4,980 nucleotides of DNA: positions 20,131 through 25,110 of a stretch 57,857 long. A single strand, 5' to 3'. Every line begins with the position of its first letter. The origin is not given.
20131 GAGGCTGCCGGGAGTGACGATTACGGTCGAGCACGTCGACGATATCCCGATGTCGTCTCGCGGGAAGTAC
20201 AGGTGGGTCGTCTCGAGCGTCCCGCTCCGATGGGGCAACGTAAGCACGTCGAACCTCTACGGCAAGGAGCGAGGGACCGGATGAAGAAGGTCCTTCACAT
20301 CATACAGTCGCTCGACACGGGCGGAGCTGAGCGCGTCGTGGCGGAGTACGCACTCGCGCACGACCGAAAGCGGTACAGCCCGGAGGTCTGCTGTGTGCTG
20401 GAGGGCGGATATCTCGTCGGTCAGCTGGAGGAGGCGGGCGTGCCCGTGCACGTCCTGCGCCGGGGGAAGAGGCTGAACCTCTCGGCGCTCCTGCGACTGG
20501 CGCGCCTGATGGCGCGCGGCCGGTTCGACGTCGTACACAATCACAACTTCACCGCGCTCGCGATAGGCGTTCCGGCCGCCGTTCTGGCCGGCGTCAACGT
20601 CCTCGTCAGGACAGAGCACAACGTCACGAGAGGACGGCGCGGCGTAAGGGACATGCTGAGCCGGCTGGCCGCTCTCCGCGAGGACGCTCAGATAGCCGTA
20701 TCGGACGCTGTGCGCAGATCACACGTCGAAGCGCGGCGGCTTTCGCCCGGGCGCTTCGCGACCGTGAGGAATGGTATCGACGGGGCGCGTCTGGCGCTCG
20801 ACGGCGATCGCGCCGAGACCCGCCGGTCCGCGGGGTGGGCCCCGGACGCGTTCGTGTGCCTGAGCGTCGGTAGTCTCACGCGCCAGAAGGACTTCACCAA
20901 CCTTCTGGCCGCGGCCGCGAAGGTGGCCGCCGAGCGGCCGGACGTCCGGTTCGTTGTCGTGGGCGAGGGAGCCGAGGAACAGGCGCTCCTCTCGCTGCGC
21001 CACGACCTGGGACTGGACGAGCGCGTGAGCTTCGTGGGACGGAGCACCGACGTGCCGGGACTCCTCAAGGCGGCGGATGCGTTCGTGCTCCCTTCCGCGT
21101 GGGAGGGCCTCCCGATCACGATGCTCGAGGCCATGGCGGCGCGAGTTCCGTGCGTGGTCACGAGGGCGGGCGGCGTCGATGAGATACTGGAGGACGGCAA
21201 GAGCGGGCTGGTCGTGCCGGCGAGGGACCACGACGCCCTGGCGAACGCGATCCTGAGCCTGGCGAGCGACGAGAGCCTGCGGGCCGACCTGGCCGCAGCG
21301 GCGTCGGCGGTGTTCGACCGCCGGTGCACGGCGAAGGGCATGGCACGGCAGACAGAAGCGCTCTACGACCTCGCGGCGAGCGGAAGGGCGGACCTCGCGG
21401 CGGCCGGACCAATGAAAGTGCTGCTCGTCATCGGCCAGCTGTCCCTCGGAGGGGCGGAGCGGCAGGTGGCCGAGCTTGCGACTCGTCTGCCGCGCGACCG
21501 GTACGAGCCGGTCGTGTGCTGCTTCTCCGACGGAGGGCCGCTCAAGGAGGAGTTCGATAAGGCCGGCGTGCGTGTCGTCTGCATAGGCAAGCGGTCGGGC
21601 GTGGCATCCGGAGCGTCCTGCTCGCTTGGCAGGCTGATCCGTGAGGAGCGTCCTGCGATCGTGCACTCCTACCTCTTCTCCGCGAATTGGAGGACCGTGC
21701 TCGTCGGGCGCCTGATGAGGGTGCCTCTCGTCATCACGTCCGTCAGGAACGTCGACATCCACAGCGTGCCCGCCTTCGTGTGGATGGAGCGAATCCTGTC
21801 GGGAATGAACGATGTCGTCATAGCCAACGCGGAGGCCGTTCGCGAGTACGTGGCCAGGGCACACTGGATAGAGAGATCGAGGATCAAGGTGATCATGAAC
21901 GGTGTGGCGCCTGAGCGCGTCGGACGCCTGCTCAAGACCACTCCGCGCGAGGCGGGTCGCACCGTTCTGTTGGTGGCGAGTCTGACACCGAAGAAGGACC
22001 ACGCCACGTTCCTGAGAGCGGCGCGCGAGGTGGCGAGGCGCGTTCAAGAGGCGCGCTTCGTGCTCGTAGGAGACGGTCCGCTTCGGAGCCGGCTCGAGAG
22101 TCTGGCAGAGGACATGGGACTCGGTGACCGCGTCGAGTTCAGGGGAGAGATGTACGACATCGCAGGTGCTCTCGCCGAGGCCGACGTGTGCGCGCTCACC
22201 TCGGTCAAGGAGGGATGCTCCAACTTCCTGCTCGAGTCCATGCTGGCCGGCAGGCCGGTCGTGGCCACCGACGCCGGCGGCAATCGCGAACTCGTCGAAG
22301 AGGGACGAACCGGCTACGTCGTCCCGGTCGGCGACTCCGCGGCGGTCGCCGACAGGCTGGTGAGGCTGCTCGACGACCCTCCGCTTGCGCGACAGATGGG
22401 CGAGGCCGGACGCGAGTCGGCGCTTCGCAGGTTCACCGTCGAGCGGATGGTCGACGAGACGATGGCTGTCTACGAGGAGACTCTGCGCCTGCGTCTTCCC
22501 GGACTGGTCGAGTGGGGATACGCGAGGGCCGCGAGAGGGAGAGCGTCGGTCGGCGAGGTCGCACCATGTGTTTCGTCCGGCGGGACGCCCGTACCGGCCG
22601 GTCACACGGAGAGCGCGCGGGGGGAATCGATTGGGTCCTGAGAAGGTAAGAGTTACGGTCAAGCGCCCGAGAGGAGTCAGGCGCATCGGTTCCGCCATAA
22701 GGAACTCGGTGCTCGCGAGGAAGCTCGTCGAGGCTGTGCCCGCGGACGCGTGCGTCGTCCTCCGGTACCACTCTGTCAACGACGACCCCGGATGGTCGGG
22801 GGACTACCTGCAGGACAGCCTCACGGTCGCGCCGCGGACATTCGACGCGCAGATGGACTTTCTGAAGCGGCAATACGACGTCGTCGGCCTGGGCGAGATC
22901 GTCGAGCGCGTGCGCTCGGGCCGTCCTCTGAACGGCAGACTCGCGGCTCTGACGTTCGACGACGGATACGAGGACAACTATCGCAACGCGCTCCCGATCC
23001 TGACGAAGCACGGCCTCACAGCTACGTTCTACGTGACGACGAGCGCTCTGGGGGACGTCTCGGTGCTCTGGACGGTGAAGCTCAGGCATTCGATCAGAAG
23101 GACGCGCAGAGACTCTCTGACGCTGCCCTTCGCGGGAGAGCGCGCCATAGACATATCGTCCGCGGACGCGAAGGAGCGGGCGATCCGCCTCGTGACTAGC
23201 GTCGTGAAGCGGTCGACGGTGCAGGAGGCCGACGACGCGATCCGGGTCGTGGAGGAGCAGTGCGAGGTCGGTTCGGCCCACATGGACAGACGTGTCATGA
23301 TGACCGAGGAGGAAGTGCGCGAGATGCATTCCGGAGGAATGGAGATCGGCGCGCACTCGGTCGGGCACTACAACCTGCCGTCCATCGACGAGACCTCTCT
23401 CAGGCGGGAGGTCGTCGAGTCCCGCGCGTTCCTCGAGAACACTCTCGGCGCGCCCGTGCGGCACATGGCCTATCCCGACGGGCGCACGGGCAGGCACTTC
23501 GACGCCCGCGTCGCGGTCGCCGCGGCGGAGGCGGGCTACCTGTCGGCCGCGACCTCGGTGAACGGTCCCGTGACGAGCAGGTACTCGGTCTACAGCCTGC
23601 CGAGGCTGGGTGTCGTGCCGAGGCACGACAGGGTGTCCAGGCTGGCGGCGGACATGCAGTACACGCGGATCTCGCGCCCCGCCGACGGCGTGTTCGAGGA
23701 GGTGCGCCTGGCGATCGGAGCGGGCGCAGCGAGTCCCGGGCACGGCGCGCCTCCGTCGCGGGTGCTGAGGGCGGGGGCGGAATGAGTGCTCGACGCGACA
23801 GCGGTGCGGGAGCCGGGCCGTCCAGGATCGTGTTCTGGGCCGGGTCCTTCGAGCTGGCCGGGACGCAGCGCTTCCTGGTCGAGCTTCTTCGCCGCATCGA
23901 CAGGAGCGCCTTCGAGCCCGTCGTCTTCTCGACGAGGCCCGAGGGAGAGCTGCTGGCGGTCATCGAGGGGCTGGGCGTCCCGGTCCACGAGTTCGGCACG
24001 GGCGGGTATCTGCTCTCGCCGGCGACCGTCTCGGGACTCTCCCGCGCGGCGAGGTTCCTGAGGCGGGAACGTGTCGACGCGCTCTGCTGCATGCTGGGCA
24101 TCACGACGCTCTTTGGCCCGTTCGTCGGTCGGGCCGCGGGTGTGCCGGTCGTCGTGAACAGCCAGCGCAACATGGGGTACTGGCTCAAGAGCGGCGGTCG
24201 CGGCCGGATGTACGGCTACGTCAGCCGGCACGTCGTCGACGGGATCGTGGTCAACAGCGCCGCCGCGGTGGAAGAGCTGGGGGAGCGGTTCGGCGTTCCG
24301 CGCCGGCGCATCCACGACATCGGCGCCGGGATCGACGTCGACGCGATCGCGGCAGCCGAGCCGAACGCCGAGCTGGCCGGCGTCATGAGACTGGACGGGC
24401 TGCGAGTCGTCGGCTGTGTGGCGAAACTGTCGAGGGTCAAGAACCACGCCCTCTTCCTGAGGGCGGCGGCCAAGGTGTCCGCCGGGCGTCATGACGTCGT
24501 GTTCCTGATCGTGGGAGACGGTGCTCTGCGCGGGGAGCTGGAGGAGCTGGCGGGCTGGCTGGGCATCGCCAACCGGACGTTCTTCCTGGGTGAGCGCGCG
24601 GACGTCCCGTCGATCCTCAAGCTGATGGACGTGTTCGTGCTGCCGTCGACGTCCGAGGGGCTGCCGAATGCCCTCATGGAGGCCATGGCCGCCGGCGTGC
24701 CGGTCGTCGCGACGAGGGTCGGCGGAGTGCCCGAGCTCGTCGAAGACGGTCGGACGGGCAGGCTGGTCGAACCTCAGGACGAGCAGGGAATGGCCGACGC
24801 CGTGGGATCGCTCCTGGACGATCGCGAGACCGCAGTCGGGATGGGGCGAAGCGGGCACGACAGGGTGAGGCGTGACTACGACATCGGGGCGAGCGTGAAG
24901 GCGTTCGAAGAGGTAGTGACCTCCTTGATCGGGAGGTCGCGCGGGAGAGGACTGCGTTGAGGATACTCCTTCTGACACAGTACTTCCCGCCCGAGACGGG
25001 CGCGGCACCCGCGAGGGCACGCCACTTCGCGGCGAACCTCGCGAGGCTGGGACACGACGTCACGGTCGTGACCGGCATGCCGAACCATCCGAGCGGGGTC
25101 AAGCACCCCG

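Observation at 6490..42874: Three sigma54 promoters define a putative surface-glycan/surface-protein regulon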

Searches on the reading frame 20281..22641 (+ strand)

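Call 12: search_protein_families(library=ncbifam, proteins=[window:20281-22641:+], max_evalue=0.00001)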
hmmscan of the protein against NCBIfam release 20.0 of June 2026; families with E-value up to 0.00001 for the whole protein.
window:20281-22641:+ (786 aa): 40 families (the best 25 are shown)
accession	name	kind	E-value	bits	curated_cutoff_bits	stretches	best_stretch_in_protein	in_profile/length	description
TIGR03088.1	stp2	hypoth_equivalog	7.6e-122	406.9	409.05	2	3-363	3-371/374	TIGR03088 family PEP-CTERM/XrtA system glycosyltransferase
TIGR03999.1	thiol_BshA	equivalog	1.4e-65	221.6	273.7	2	509-735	144-374/375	N-acetyl-alpha-D-glucosaminyl L-malate synthase BshA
NF041876.1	EPS_EpsE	equivalog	4.3e-60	204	400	2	187-352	210-383/389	exopolysaccharide biosynthesis GT4 family glycosyltransferase EpsE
NF011726.0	PRK15179.1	equivalog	2.2e-51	175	733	2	71-345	390-678/694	Vi polysaccharide biosynthesis protein TviE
TIGR02149.1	glgA_Coryne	subfamily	1.9e-43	149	302.4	2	83-356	85-364/391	glycogen synthase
NF050056.1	ProtGlycPglH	equivalog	2.2e-42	145.4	600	2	378-729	1-348/354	GalNAc-alpha-(1->4)-GalNAc-alpha-(1->3)-diNAcBac-PP-undecaprenol alpha-1,4-N-acetyl-D-galactosaminyltransferase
NF050063.1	ProtGlycPglJ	equivalog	7.1e-41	140.6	500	2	480-711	118-344/363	N-acetylgalactosamine-N,N'-diacetylbacillosaminyl-diphospho-undecaprenol 4-alpha-N-acetylgalactosaminyltransferase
TIGR04063.1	stp3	hypoth_equivalog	2.5e-40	138.6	442.05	2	129-354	153-384/397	TIGR04063 family PEP-CTERM/XrtA system glycosyltransferase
NF038229.1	Glyco4_Geo_Pelo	equivalog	1.6e-39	135.9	400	2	448-735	46-337/338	GPMC system family 4 glycosyltransferase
TIGR03449.1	mycothiol_MshA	equivalog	2.3e-39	135.5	462.5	2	71-363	92-401/406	D-inositol-3-phosphate glycosyltransferase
NF038011.1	PelF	equivalog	2.8e-39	135.5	100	2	510-731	258-489/489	GT4 family glycosyltransferase PelF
TIGR04157.1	glyco_rSAM_CFB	subfamily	2.5e-35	122.3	400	2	134-361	170-405/406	TIGR04157 family glycosyltransferase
TIGR04047.1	MSMEG_0565_glyc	hypoth_equivalog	8.9e-34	117.2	259.85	2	73-359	79-368/373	MSMEG_0565 family glycosyltransferase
TIGR04005.1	wcaL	equivalog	2.1e-33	115.8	537.6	2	164-335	197-377/406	colanic acid biosynthesis glycosyltransferase WcaL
NF012034.0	PRK15490.1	equivalog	1.4e-32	112.9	813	2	560-725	399-567/578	Vi polysaccharide biosynthesis glycosyltransferase TviE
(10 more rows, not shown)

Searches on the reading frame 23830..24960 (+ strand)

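Call 12: search_protein_families(library=ncbifam, proteins=[window:23830-24960:+], max_evalue=0.00001)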
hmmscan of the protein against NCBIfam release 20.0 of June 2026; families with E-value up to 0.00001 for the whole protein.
window:23830-24960:+ (376 aa): 33 families (the best 25 are shown)
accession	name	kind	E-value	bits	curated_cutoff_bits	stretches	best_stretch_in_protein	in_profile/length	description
TIGR03088.1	stp2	hypoth_equivalog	1.2e-52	179.2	409.05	1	7-364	11-371/374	TIGR03088 family PEP-CTERM/XrtA system glycosyltransferase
NF041876.1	EPS_EpsE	equivalog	1.2e-34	120.3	400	1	165-356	192-386/389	exopolysaccharide biosynthesis GT4 family glycosyltransferase EpsE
TIGR03999.1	thiol_BshA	equivalog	6e-31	107.7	273.7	1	142-366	151-373/375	N-acetyl-alpha-D-glucosaminyl L-malate synthase BshA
NF011726.0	PRK15179.1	equivalog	2e-30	105.7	733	1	62-354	381-682/694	Vi polysaccharide biosynthesis protein TviE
TIGR03449.1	mycothiol_MshA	equivalog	1e-25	90.5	462.5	1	136-344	165-382/406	D-inositol-3-phosphate glycosyltransferase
TIGR04063.1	stp3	hypoth_equivalog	5.1e-24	84.9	442.05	1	155-367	176-396/397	TIGR04063 family PEP-CTERM/XrtA system glycosyltransferase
TIGR02149.1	glgA_Coryne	subfamily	5.6e-21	75.1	302.4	1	137-352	146-376/391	glycogen synthase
NF047684.1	TeichurnBiosyTuaC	equivalog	2.3e-20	72.9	550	1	214-362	239-385/391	teichuronic acid biosynthesis protein TuaC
NF050063.1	ProtGlycPglJ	equivalog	5.8e-20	71.8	500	1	136-345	145-346/363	N-acetylgalactosamine-N,N'-diacetylbacillosaminyl-diphospho-undecaprenol 4-alpha-N-acetylgalactosaminyltransferase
NF012034.0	PRK15490.1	equivalog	1.4e-18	66.6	813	1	193-314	400-521/578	Vi polysaccharide biosynthesis glycosyltransferase TviE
NF038011.1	PelF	equivalog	1.8e-18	66.9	100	1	155-360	276-486/489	GT4 family glycosyltransferase PelF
NF050056.1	ProtGlycPglH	equivalog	2.9e-18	66.1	600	1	195-359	183-346/354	GalNAc-alpha-(1->4)-GalNAc-alpha-(1->3)-diNAcBac-PP-undecaprenol alpha-1,4-N-acetyl-D-galactosaminyltransferase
NF038229.1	Glyco4_Geo_Pelo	equivalog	1.5e-15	57.1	400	1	138-366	112-336/338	GPMC system family 4 glycosyltransferase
NF053787.1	GlcN_PG_synth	equivalog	3.4e-15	55.8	480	1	136-360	144-353/361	N-acetylglucosaminyl phosphatidylglycerol synthase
TIGR04047.1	MSMEG_0565_glyc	hypoth_equivalog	4.1e-15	55.7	259.85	1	138-334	141-344/373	MSMEG_0565 family glycosyltransferase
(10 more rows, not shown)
